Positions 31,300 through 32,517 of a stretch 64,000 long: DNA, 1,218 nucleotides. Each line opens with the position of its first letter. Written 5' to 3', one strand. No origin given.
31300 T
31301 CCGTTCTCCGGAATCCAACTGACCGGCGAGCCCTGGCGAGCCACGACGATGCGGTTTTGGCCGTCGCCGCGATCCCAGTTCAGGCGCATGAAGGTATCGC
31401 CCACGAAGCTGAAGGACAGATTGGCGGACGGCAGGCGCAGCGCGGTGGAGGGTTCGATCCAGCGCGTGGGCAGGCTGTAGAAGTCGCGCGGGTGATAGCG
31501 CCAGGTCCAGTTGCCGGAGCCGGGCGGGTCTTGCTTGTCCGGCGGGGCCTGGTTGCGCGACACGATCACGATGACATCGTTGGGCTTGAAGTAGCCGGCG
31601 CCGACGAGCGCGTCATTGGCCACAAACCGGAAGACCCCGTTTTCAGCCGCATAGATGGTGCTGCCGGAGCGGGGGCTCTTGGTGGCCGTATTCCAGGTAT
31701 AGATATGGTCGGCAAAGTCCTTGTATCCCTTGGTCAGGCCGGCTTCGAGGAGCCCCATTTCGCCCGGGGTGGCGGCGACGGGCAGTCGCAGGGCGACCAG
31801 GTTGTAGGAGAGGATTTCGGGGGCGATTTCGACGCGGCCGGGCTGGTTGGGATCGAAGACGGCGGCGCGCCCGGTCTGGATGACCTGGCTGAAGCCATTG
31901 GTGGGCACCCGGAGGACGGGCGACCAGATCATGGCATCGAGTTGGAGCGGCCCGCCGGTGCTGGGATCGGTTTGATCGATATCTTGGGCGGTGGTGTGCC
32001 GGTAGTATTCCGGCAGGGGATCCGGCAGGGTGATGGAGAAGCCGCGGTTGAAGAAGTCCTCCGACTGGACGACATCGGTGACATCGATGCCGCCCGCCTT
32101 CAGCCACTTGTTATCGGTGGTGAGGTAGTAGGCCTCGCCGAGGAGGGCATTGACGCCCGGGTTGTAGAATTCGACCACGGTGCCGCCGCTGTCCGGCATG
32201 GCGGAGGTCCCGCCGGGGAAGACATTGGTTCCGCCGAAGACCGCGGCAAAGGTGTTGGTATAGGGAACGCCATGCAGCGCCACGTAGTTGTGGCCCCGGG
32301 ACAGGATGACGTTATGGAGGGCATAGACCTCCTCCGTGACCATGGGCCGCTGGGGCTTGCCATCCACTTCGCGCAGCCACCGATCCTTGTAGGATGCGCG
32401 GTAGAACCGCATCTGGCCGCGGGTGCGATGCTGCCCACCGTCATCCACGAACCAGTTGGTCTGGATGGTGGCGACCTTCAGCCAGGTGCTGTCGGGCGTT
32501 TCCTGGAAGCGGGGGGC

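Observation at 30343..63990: Giant adhesin-like ORF of more than 33.6 kb (more than 11,215 aa), 5'-truncated by the window edge, with mosaic PATR / Fn3 / lamin-tail architecture and no recognisable C-terminal sorting signal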

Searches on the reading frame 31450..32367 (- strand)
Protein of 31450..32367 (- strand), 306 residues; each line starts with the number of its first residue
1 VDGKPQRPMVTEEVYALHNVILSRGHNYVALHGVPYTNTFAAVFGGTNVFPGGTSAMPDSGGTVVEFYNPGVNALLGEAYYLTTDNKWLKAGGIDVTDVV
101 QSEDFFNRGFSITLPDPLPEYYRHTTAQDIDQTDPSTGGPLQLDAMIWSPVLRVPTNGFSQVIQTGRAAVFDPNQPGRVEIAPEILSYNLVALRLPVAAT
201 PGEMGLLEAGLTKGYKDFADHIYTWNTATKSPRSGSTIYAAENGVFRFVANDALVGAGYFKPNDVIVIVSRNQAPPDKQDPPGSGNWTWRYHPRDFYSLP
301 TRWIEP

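Call 64: find_related_loci(query=A3, collection=genome_contigs, flank=6000)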
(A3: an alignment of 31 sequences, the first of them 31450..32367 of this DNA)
Query A3 (306 aa) in genome_contigs; peptide patterns used: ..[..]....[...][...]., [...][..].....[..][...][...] (x = any residue, [..] = any of these).
76 stretches matched a pattern; 67 encode a relative of the query (tblastn E <= 1e-3); 67 distinct loci.
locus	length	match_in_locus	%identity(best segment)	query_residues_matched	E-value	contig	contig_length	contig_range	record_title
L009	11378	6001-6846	58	3-304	1e-106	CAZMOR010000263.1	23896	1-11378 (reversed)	MAG TPA_asm: uncultured Verrucomicrobiota bacterium isolate binchicken_co229_56 genome assembly, contig: k141_916162, wh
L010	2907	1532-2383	57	3-306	4e-110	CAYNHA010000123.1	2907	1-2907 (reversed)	MAG TPA_asm: uncultured Verrucomicrobiota bacterium isolate binchicken_co229_252 genome assembly, contig: k141_2361732,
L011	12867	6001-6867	55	3-306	2e-104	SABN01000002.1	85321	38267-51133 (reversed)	MAG: Opitutia bacterium isolate INTA.CYC.094 contig-100_142, whole genome shotgun sequence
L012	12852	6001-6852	56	3-306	1e-104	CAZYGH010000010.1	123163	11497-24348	MAG TPA_asm: uncultured Verrucomicrobiota bacterium isolate binchicken_co309_146 genome assembly, contig: NODE_54_length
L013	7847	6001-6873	55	3-306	1e-104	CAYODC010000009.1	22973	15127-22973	MAG TPA_asm: uncultured Verrucomicrobiota bacterium isolate SRP294416_co1_711 genome assembly, contig: NODE_4251_length_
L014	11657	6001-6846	56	3-304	3e-103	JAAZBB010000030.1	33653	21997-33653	MAG: Lentisphaerae bacterium isolate AS06rmzACSIP_509 76217_AS06, whole genome shotgun sequence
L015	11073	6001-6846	56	3-304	5e-103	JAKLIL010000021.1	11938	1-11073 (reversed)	MAG: Verrucomicrobia bacterium isolate RA.bin86 RA.bin86_21, whole genome shotgun sequence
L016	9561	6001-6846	57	3-304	9e-103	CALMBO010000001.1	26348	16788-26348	MAG TPA_asm: uncultured Verrucomicrobia bacterium isolate SRR5468110_bin.44_CONCOCT_v1.1_MAG genome assembly, contig: ER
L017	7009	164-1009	56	3-304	1e-101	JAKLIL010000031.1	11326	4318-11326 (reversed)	MAG: Verrucomicrobia bacterium isolate RA.bin86 RA.bin86_31, whole genome shotgun sequence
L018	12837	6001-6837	56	6-304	2e-101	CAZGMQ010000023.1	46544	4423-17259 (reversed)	MAG TPA_asm: uncultured Verrucomicrobiota bacterium isolate binchicken_co181_152 genome assembly, contig: NODE_883_lengt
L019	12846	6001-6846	55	3-304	2e-101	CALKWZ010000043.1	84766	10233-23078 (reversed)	MAG TPA_asm: uncultured Verrucomicrobia bacterium isolate SRR3330206_bin.99_CONCOCT_v1.1_MAG genome assembly, contig: ER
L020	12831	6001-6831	56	3-304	6e-100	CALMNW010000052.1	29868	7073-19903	MAG TPA_asm: uncultured Verrucomicrobia bacterium isolate SRR8859111_bin.86_CONCOCT_v1.1_MAG genome assembly, contig: ER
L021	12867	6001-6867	55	1-304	6e-99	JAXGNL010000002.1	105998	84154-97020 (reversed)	MAG: Kiritimatiellia bacterium isolate AnMBR.bin255 bin255_2, whole genome shotgun sequence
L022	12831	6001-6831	54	3-304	4e-98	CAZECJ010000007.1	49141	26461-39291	MAG TPA_asm: uncultured Verrucomicrobiota bacterium isolate SRP192927_co1_293 genome assembly, contig: NODE_980_length_4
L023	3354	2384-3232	54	5-304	2e-98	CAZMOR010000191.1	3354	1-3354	MAG TPA_asm: uncultured Verrucomicrobiota bacterium isolate binchicken_co229_56 genome assembly, contig: k141_54089, who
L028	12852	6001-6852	53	5-304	1e-90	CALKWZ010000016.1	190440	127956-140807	MAG TPA_asm: uncultured Verrucomicrobia bacterium isolate SRR3330206_bin.99_CONCOCT_v1.1_MAG genome assembly, contig: ER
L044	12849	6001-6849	49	1-304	8e-79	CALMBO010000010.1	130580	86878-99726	MAG TPA_asm: uncultured Verrucomicrobia bacterium isolate SRR5468110_bin.44_CONCOCT_v1.1_MAG genome assembly, contig: ER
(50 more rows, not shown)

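Call 65: predict_structure(alignment_id=A3)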
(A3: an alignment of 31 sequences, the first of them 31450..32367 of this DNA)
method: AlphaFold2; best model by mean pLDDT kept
length: 306 residues; sequences in the alignment: 31
mean_pLDDT: 85.4   pTM: 0.81
mean pLDDT of the five models: 85.4, 84.2, 84.2, 82.9, 81.4
residues with pLDDT >= 90: 172; 70-90: 98; 50-70: 18; < 50: 18
segments of 3 or more residues with pLDDT < 50: 1-12, 301-306
pLDDT, mean of each block of 10 residues (from residue 1): 41 59 91 87 95 94 94 92 98 97 89 95 91 91 91 79 88 65 86 84 93 93 84 85 96 92 88 89 89 73 41
secondary structure, 60 per line:
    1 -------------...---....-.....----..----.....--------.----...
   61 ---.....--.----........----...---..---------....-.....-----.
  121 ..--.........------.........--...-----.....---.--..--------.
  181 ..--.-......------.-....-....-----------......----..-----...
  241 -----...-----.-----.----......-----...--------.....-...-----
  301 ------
elements in order: E14-16 E20-23 E25-29 H40-44 E64-68 E76-83 E88-90 E110-114 E125-133 E140-148 E151-153 E159-163 E180-182 E187-192 H201-204 H206-209 E221-226 E238-240 E246-248 E265-270 E287-291

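Call 71: search_protein_families(library=pfam, proteins=[L044:6859-7821:+, L044:6860-7852:-, L044:7825-9723:+, L044:7993-9759:-, L044:9865-10713:+, L028:7245-8603:+, L028:7299-8726:-, L028:8576-9460:-, L028:9569-12241:-, L028:8102-9442:+], max_evalue=0.001)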
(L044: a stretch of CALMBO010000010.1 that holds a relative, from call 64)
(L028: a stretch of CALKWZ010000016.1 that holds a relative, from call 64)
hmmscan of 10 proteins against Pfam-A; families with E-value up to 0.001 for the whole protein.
L044:6859-7821:+ (321 aa): 0 families

L044:6860-7852:- (331 aa): 0 families

L044:7825-9723:+ (633 aa): 6 families
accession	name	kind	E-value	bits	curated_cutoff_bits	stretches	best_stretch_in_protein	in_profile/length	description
PF00575.29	S1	-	3.4e-106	348.2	22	6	510-581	3-74/74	S1 RNA binding domain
PF23459.1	S1_RRP5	-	1e-34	119.4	27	4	511-579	3-71/72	RRP5 S1 domain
PF21710.3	Spt6_S1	-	1e-17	64.6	27.5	0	350-410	29-89/91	Spt6, S1/OB domain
PF13509.12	S1_2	-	4e-12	46.5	21.8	0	253-306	2-48/61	S1 domain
PF17092.11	PCB_OB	-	4.5e-11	43.9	27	0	384-475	30-92/111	Penicillin-binding protein OB-like domain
PF24685.1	OB_RRP5_4th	-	2.9e-06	27.6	31.5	1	535-584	37-86/92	RRP5 OB-fold domain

L044:7993-9759:- (589 aa): 0 families

L044:9865-10713:+ (283 aa): 1 family
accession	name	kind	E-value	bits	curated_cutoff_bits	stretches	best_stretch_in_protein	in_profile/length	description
PF02811.25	PHP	-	8e-14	52.7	26.4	1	8-71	1-66/164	PHP domain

L028:7245-8603:+ (453 aa): 0 families

L028:7299-8726:- (476 aa): 7 families
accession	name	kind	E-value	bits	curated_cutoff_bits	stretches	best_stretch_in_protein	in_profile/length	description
PF13167.11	GTP-bdg_N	-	1.4e-30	106.2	25.4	1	81-169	1-89/89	GTP-binding GTPase N-terminal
PF16360.10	GTP-bdg_M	-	1.5e-27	96.4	29.5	1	171-249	1-79/79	GTP-binding GTPase Middle Region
PF01926.29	MMR_HSR1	-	6.6e-23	81.4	21.9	1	258-375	3-113/113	50S ribosome-binding GTPase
PF00350.29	Dynamin_N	-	1.4e-05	25.6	27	0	259-293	3-37/168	Dynamin family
PF03193.22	RsgA_GTPase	-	7.9e-05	23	30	0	255-312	107-168/174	RsgA GTPase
PF02421.24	FeoB_N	-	0.00012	22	27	1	258-411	4-154/156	Ferrous iron transport protein B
PF00025.27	Arf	-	0.00045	20.2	22.3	0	258-383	18-132/174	ADP-ribosylation factor family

L028:8576-9460:- (295 aa): 0 families

L028:9569-12241:- (891 aa): 2 families
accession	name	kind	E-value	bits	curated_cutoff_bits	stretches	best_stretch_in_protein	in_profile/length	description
PF16760.10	CBM53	-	1.4e-07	32.1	27.6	0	438-477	13-56/57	Starch/carbohydrate-binding module (family 53)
PF02806.24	Alpha-amylase_C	-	1.9e-06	28.5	21.2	1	205-295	4-92/95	Alpha amylase, C-terminal all-beta domain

L028:8102-9442:+ (447 aa): 0 families

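Call 83: find_homologous_proteins(query=A4, max_evalue=0.001)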
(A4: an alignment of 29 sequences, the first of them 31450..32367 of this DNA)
Query A4 (29 sequences) (306 aa, profile of the alignment): 25 proteins with E <= 0.001 among 8000 candidates.
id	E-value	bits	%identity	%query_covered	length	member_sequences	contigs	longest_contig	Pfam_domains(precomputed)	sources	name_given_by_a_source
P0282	1.1e-124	434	54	99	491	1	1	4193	-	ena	-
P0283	3.1e-124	432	55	98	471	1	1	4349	-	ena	-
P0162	6.4e-123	428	55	98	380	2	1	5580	-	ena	-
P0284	2.0e-122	426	54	99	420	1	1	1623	-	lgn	-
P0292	1.2e-120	420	54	99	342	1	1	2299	-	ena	-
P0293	2.0e-120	420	55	99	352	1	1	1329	-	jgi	jgi:hypothetical protein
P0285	1.6e-117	410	55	99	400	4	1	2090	-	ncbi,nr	ncbi:MAG TPA: hypothetical protein PKX16_09175, partial [Kiritimatiellia bacterium]|nr:hypothetical 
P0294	6.3e-117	408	55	98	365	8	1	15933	-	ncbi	ncbi:MAG: hypothetical protein WAO89_02155, partial [Kiritimatiellia bacterium]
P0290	1.2e-116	407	49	98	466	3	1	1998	-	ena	-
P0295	7.0e-115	401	55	94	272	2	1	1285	-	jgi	-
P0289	1.6e-113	397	49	98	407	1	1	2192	-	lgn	-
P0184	5.9e-111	389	46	94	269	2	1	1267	-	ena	-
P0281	1.0e-110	388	49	98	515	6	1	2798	-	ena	-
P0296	1.7e-108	380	53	93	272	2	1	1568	-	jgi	jgi:hypothetical protein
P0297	5.6e-107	376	55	96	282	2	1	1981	-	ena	-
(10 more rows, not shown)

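Call 85: fold_search(model_id=the predicted structure, library=viral)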
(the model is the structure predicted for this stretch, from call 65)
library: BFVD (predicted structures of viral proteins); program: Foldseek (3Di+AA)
matches with E <= 10: 591; with E <= 0.001: 0
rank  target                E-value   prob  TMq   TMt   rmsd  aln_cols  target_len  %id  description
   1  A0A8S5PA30            5.7e-03  0.20  0.14  0.12  16.9       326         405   10  Tail protein [Myoviridae sp. ctTYJ16]
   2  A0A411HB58            1.2e-02  0.12  0.14  0.11  17.1       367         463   10  Uncharacterized protein [Homarus gammarus nudivirus]
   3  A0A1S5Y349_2          2.4e-02  0.10  0.14  0.06  23.0       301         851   11  DUF2341-containing protein [uncultured archaeal virus]
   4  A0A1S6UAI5            3.2e-02  0.06  0.12  0.07  40.3       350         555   10  Uncharacterized protein [Serratia phage BF]
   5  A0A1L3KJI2            3.4e-02  0.04  0.09  0.08  23.1       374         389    9  (no name in the UniProt tables at hand)
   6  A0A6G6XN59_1          3.6e-02  0.14  0.19  0.06  18.1       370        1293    8  (no name in the UniProt tables at hand)
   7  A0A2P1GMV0            3.8e-02  0.11  0.17  0.11  15.3       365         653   11  Capsid protein [Wenling banjofish astrovirus]
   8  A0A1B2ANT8            4.0e-02  0.09  0.12  0.13  18.3       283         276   11  (no name in the UniProt tables at hand)
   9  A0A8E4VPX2            4.0e-02  0.08  0.15  0.08  15.5       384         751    8  Structural protein [Blencathra virus]
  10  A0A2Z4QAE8            4.7e-02  0.08  0.13  0.16  32.1       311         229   11  (no name in the UniProt tables at hand)
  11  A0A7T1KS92            5.3e-02  0.13  0.17  0.15  20.6       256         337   10  Minor tail protein [Gordonia phage Lilbeanie]
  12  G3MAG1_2              5.9e-02  0.09  0.16  0.06  28.6       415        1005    6  Gp420 [Bacillus phage G]
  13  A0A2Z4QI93            7.0e-02  0.06  0.12  0.08  23.5       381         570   11  (no name in the UniProt tables at hand)
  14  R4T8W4                7.0e-02  0.04  0.12  0.08  19.4       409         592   11  Uncharacterized protein [Halogranum tailed virus 1]
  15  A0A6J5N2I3            7.4e-02  0.05  0.09  0.10  19.0       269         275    9  Uncharacterized protein [uncultured Caudovirales phage]
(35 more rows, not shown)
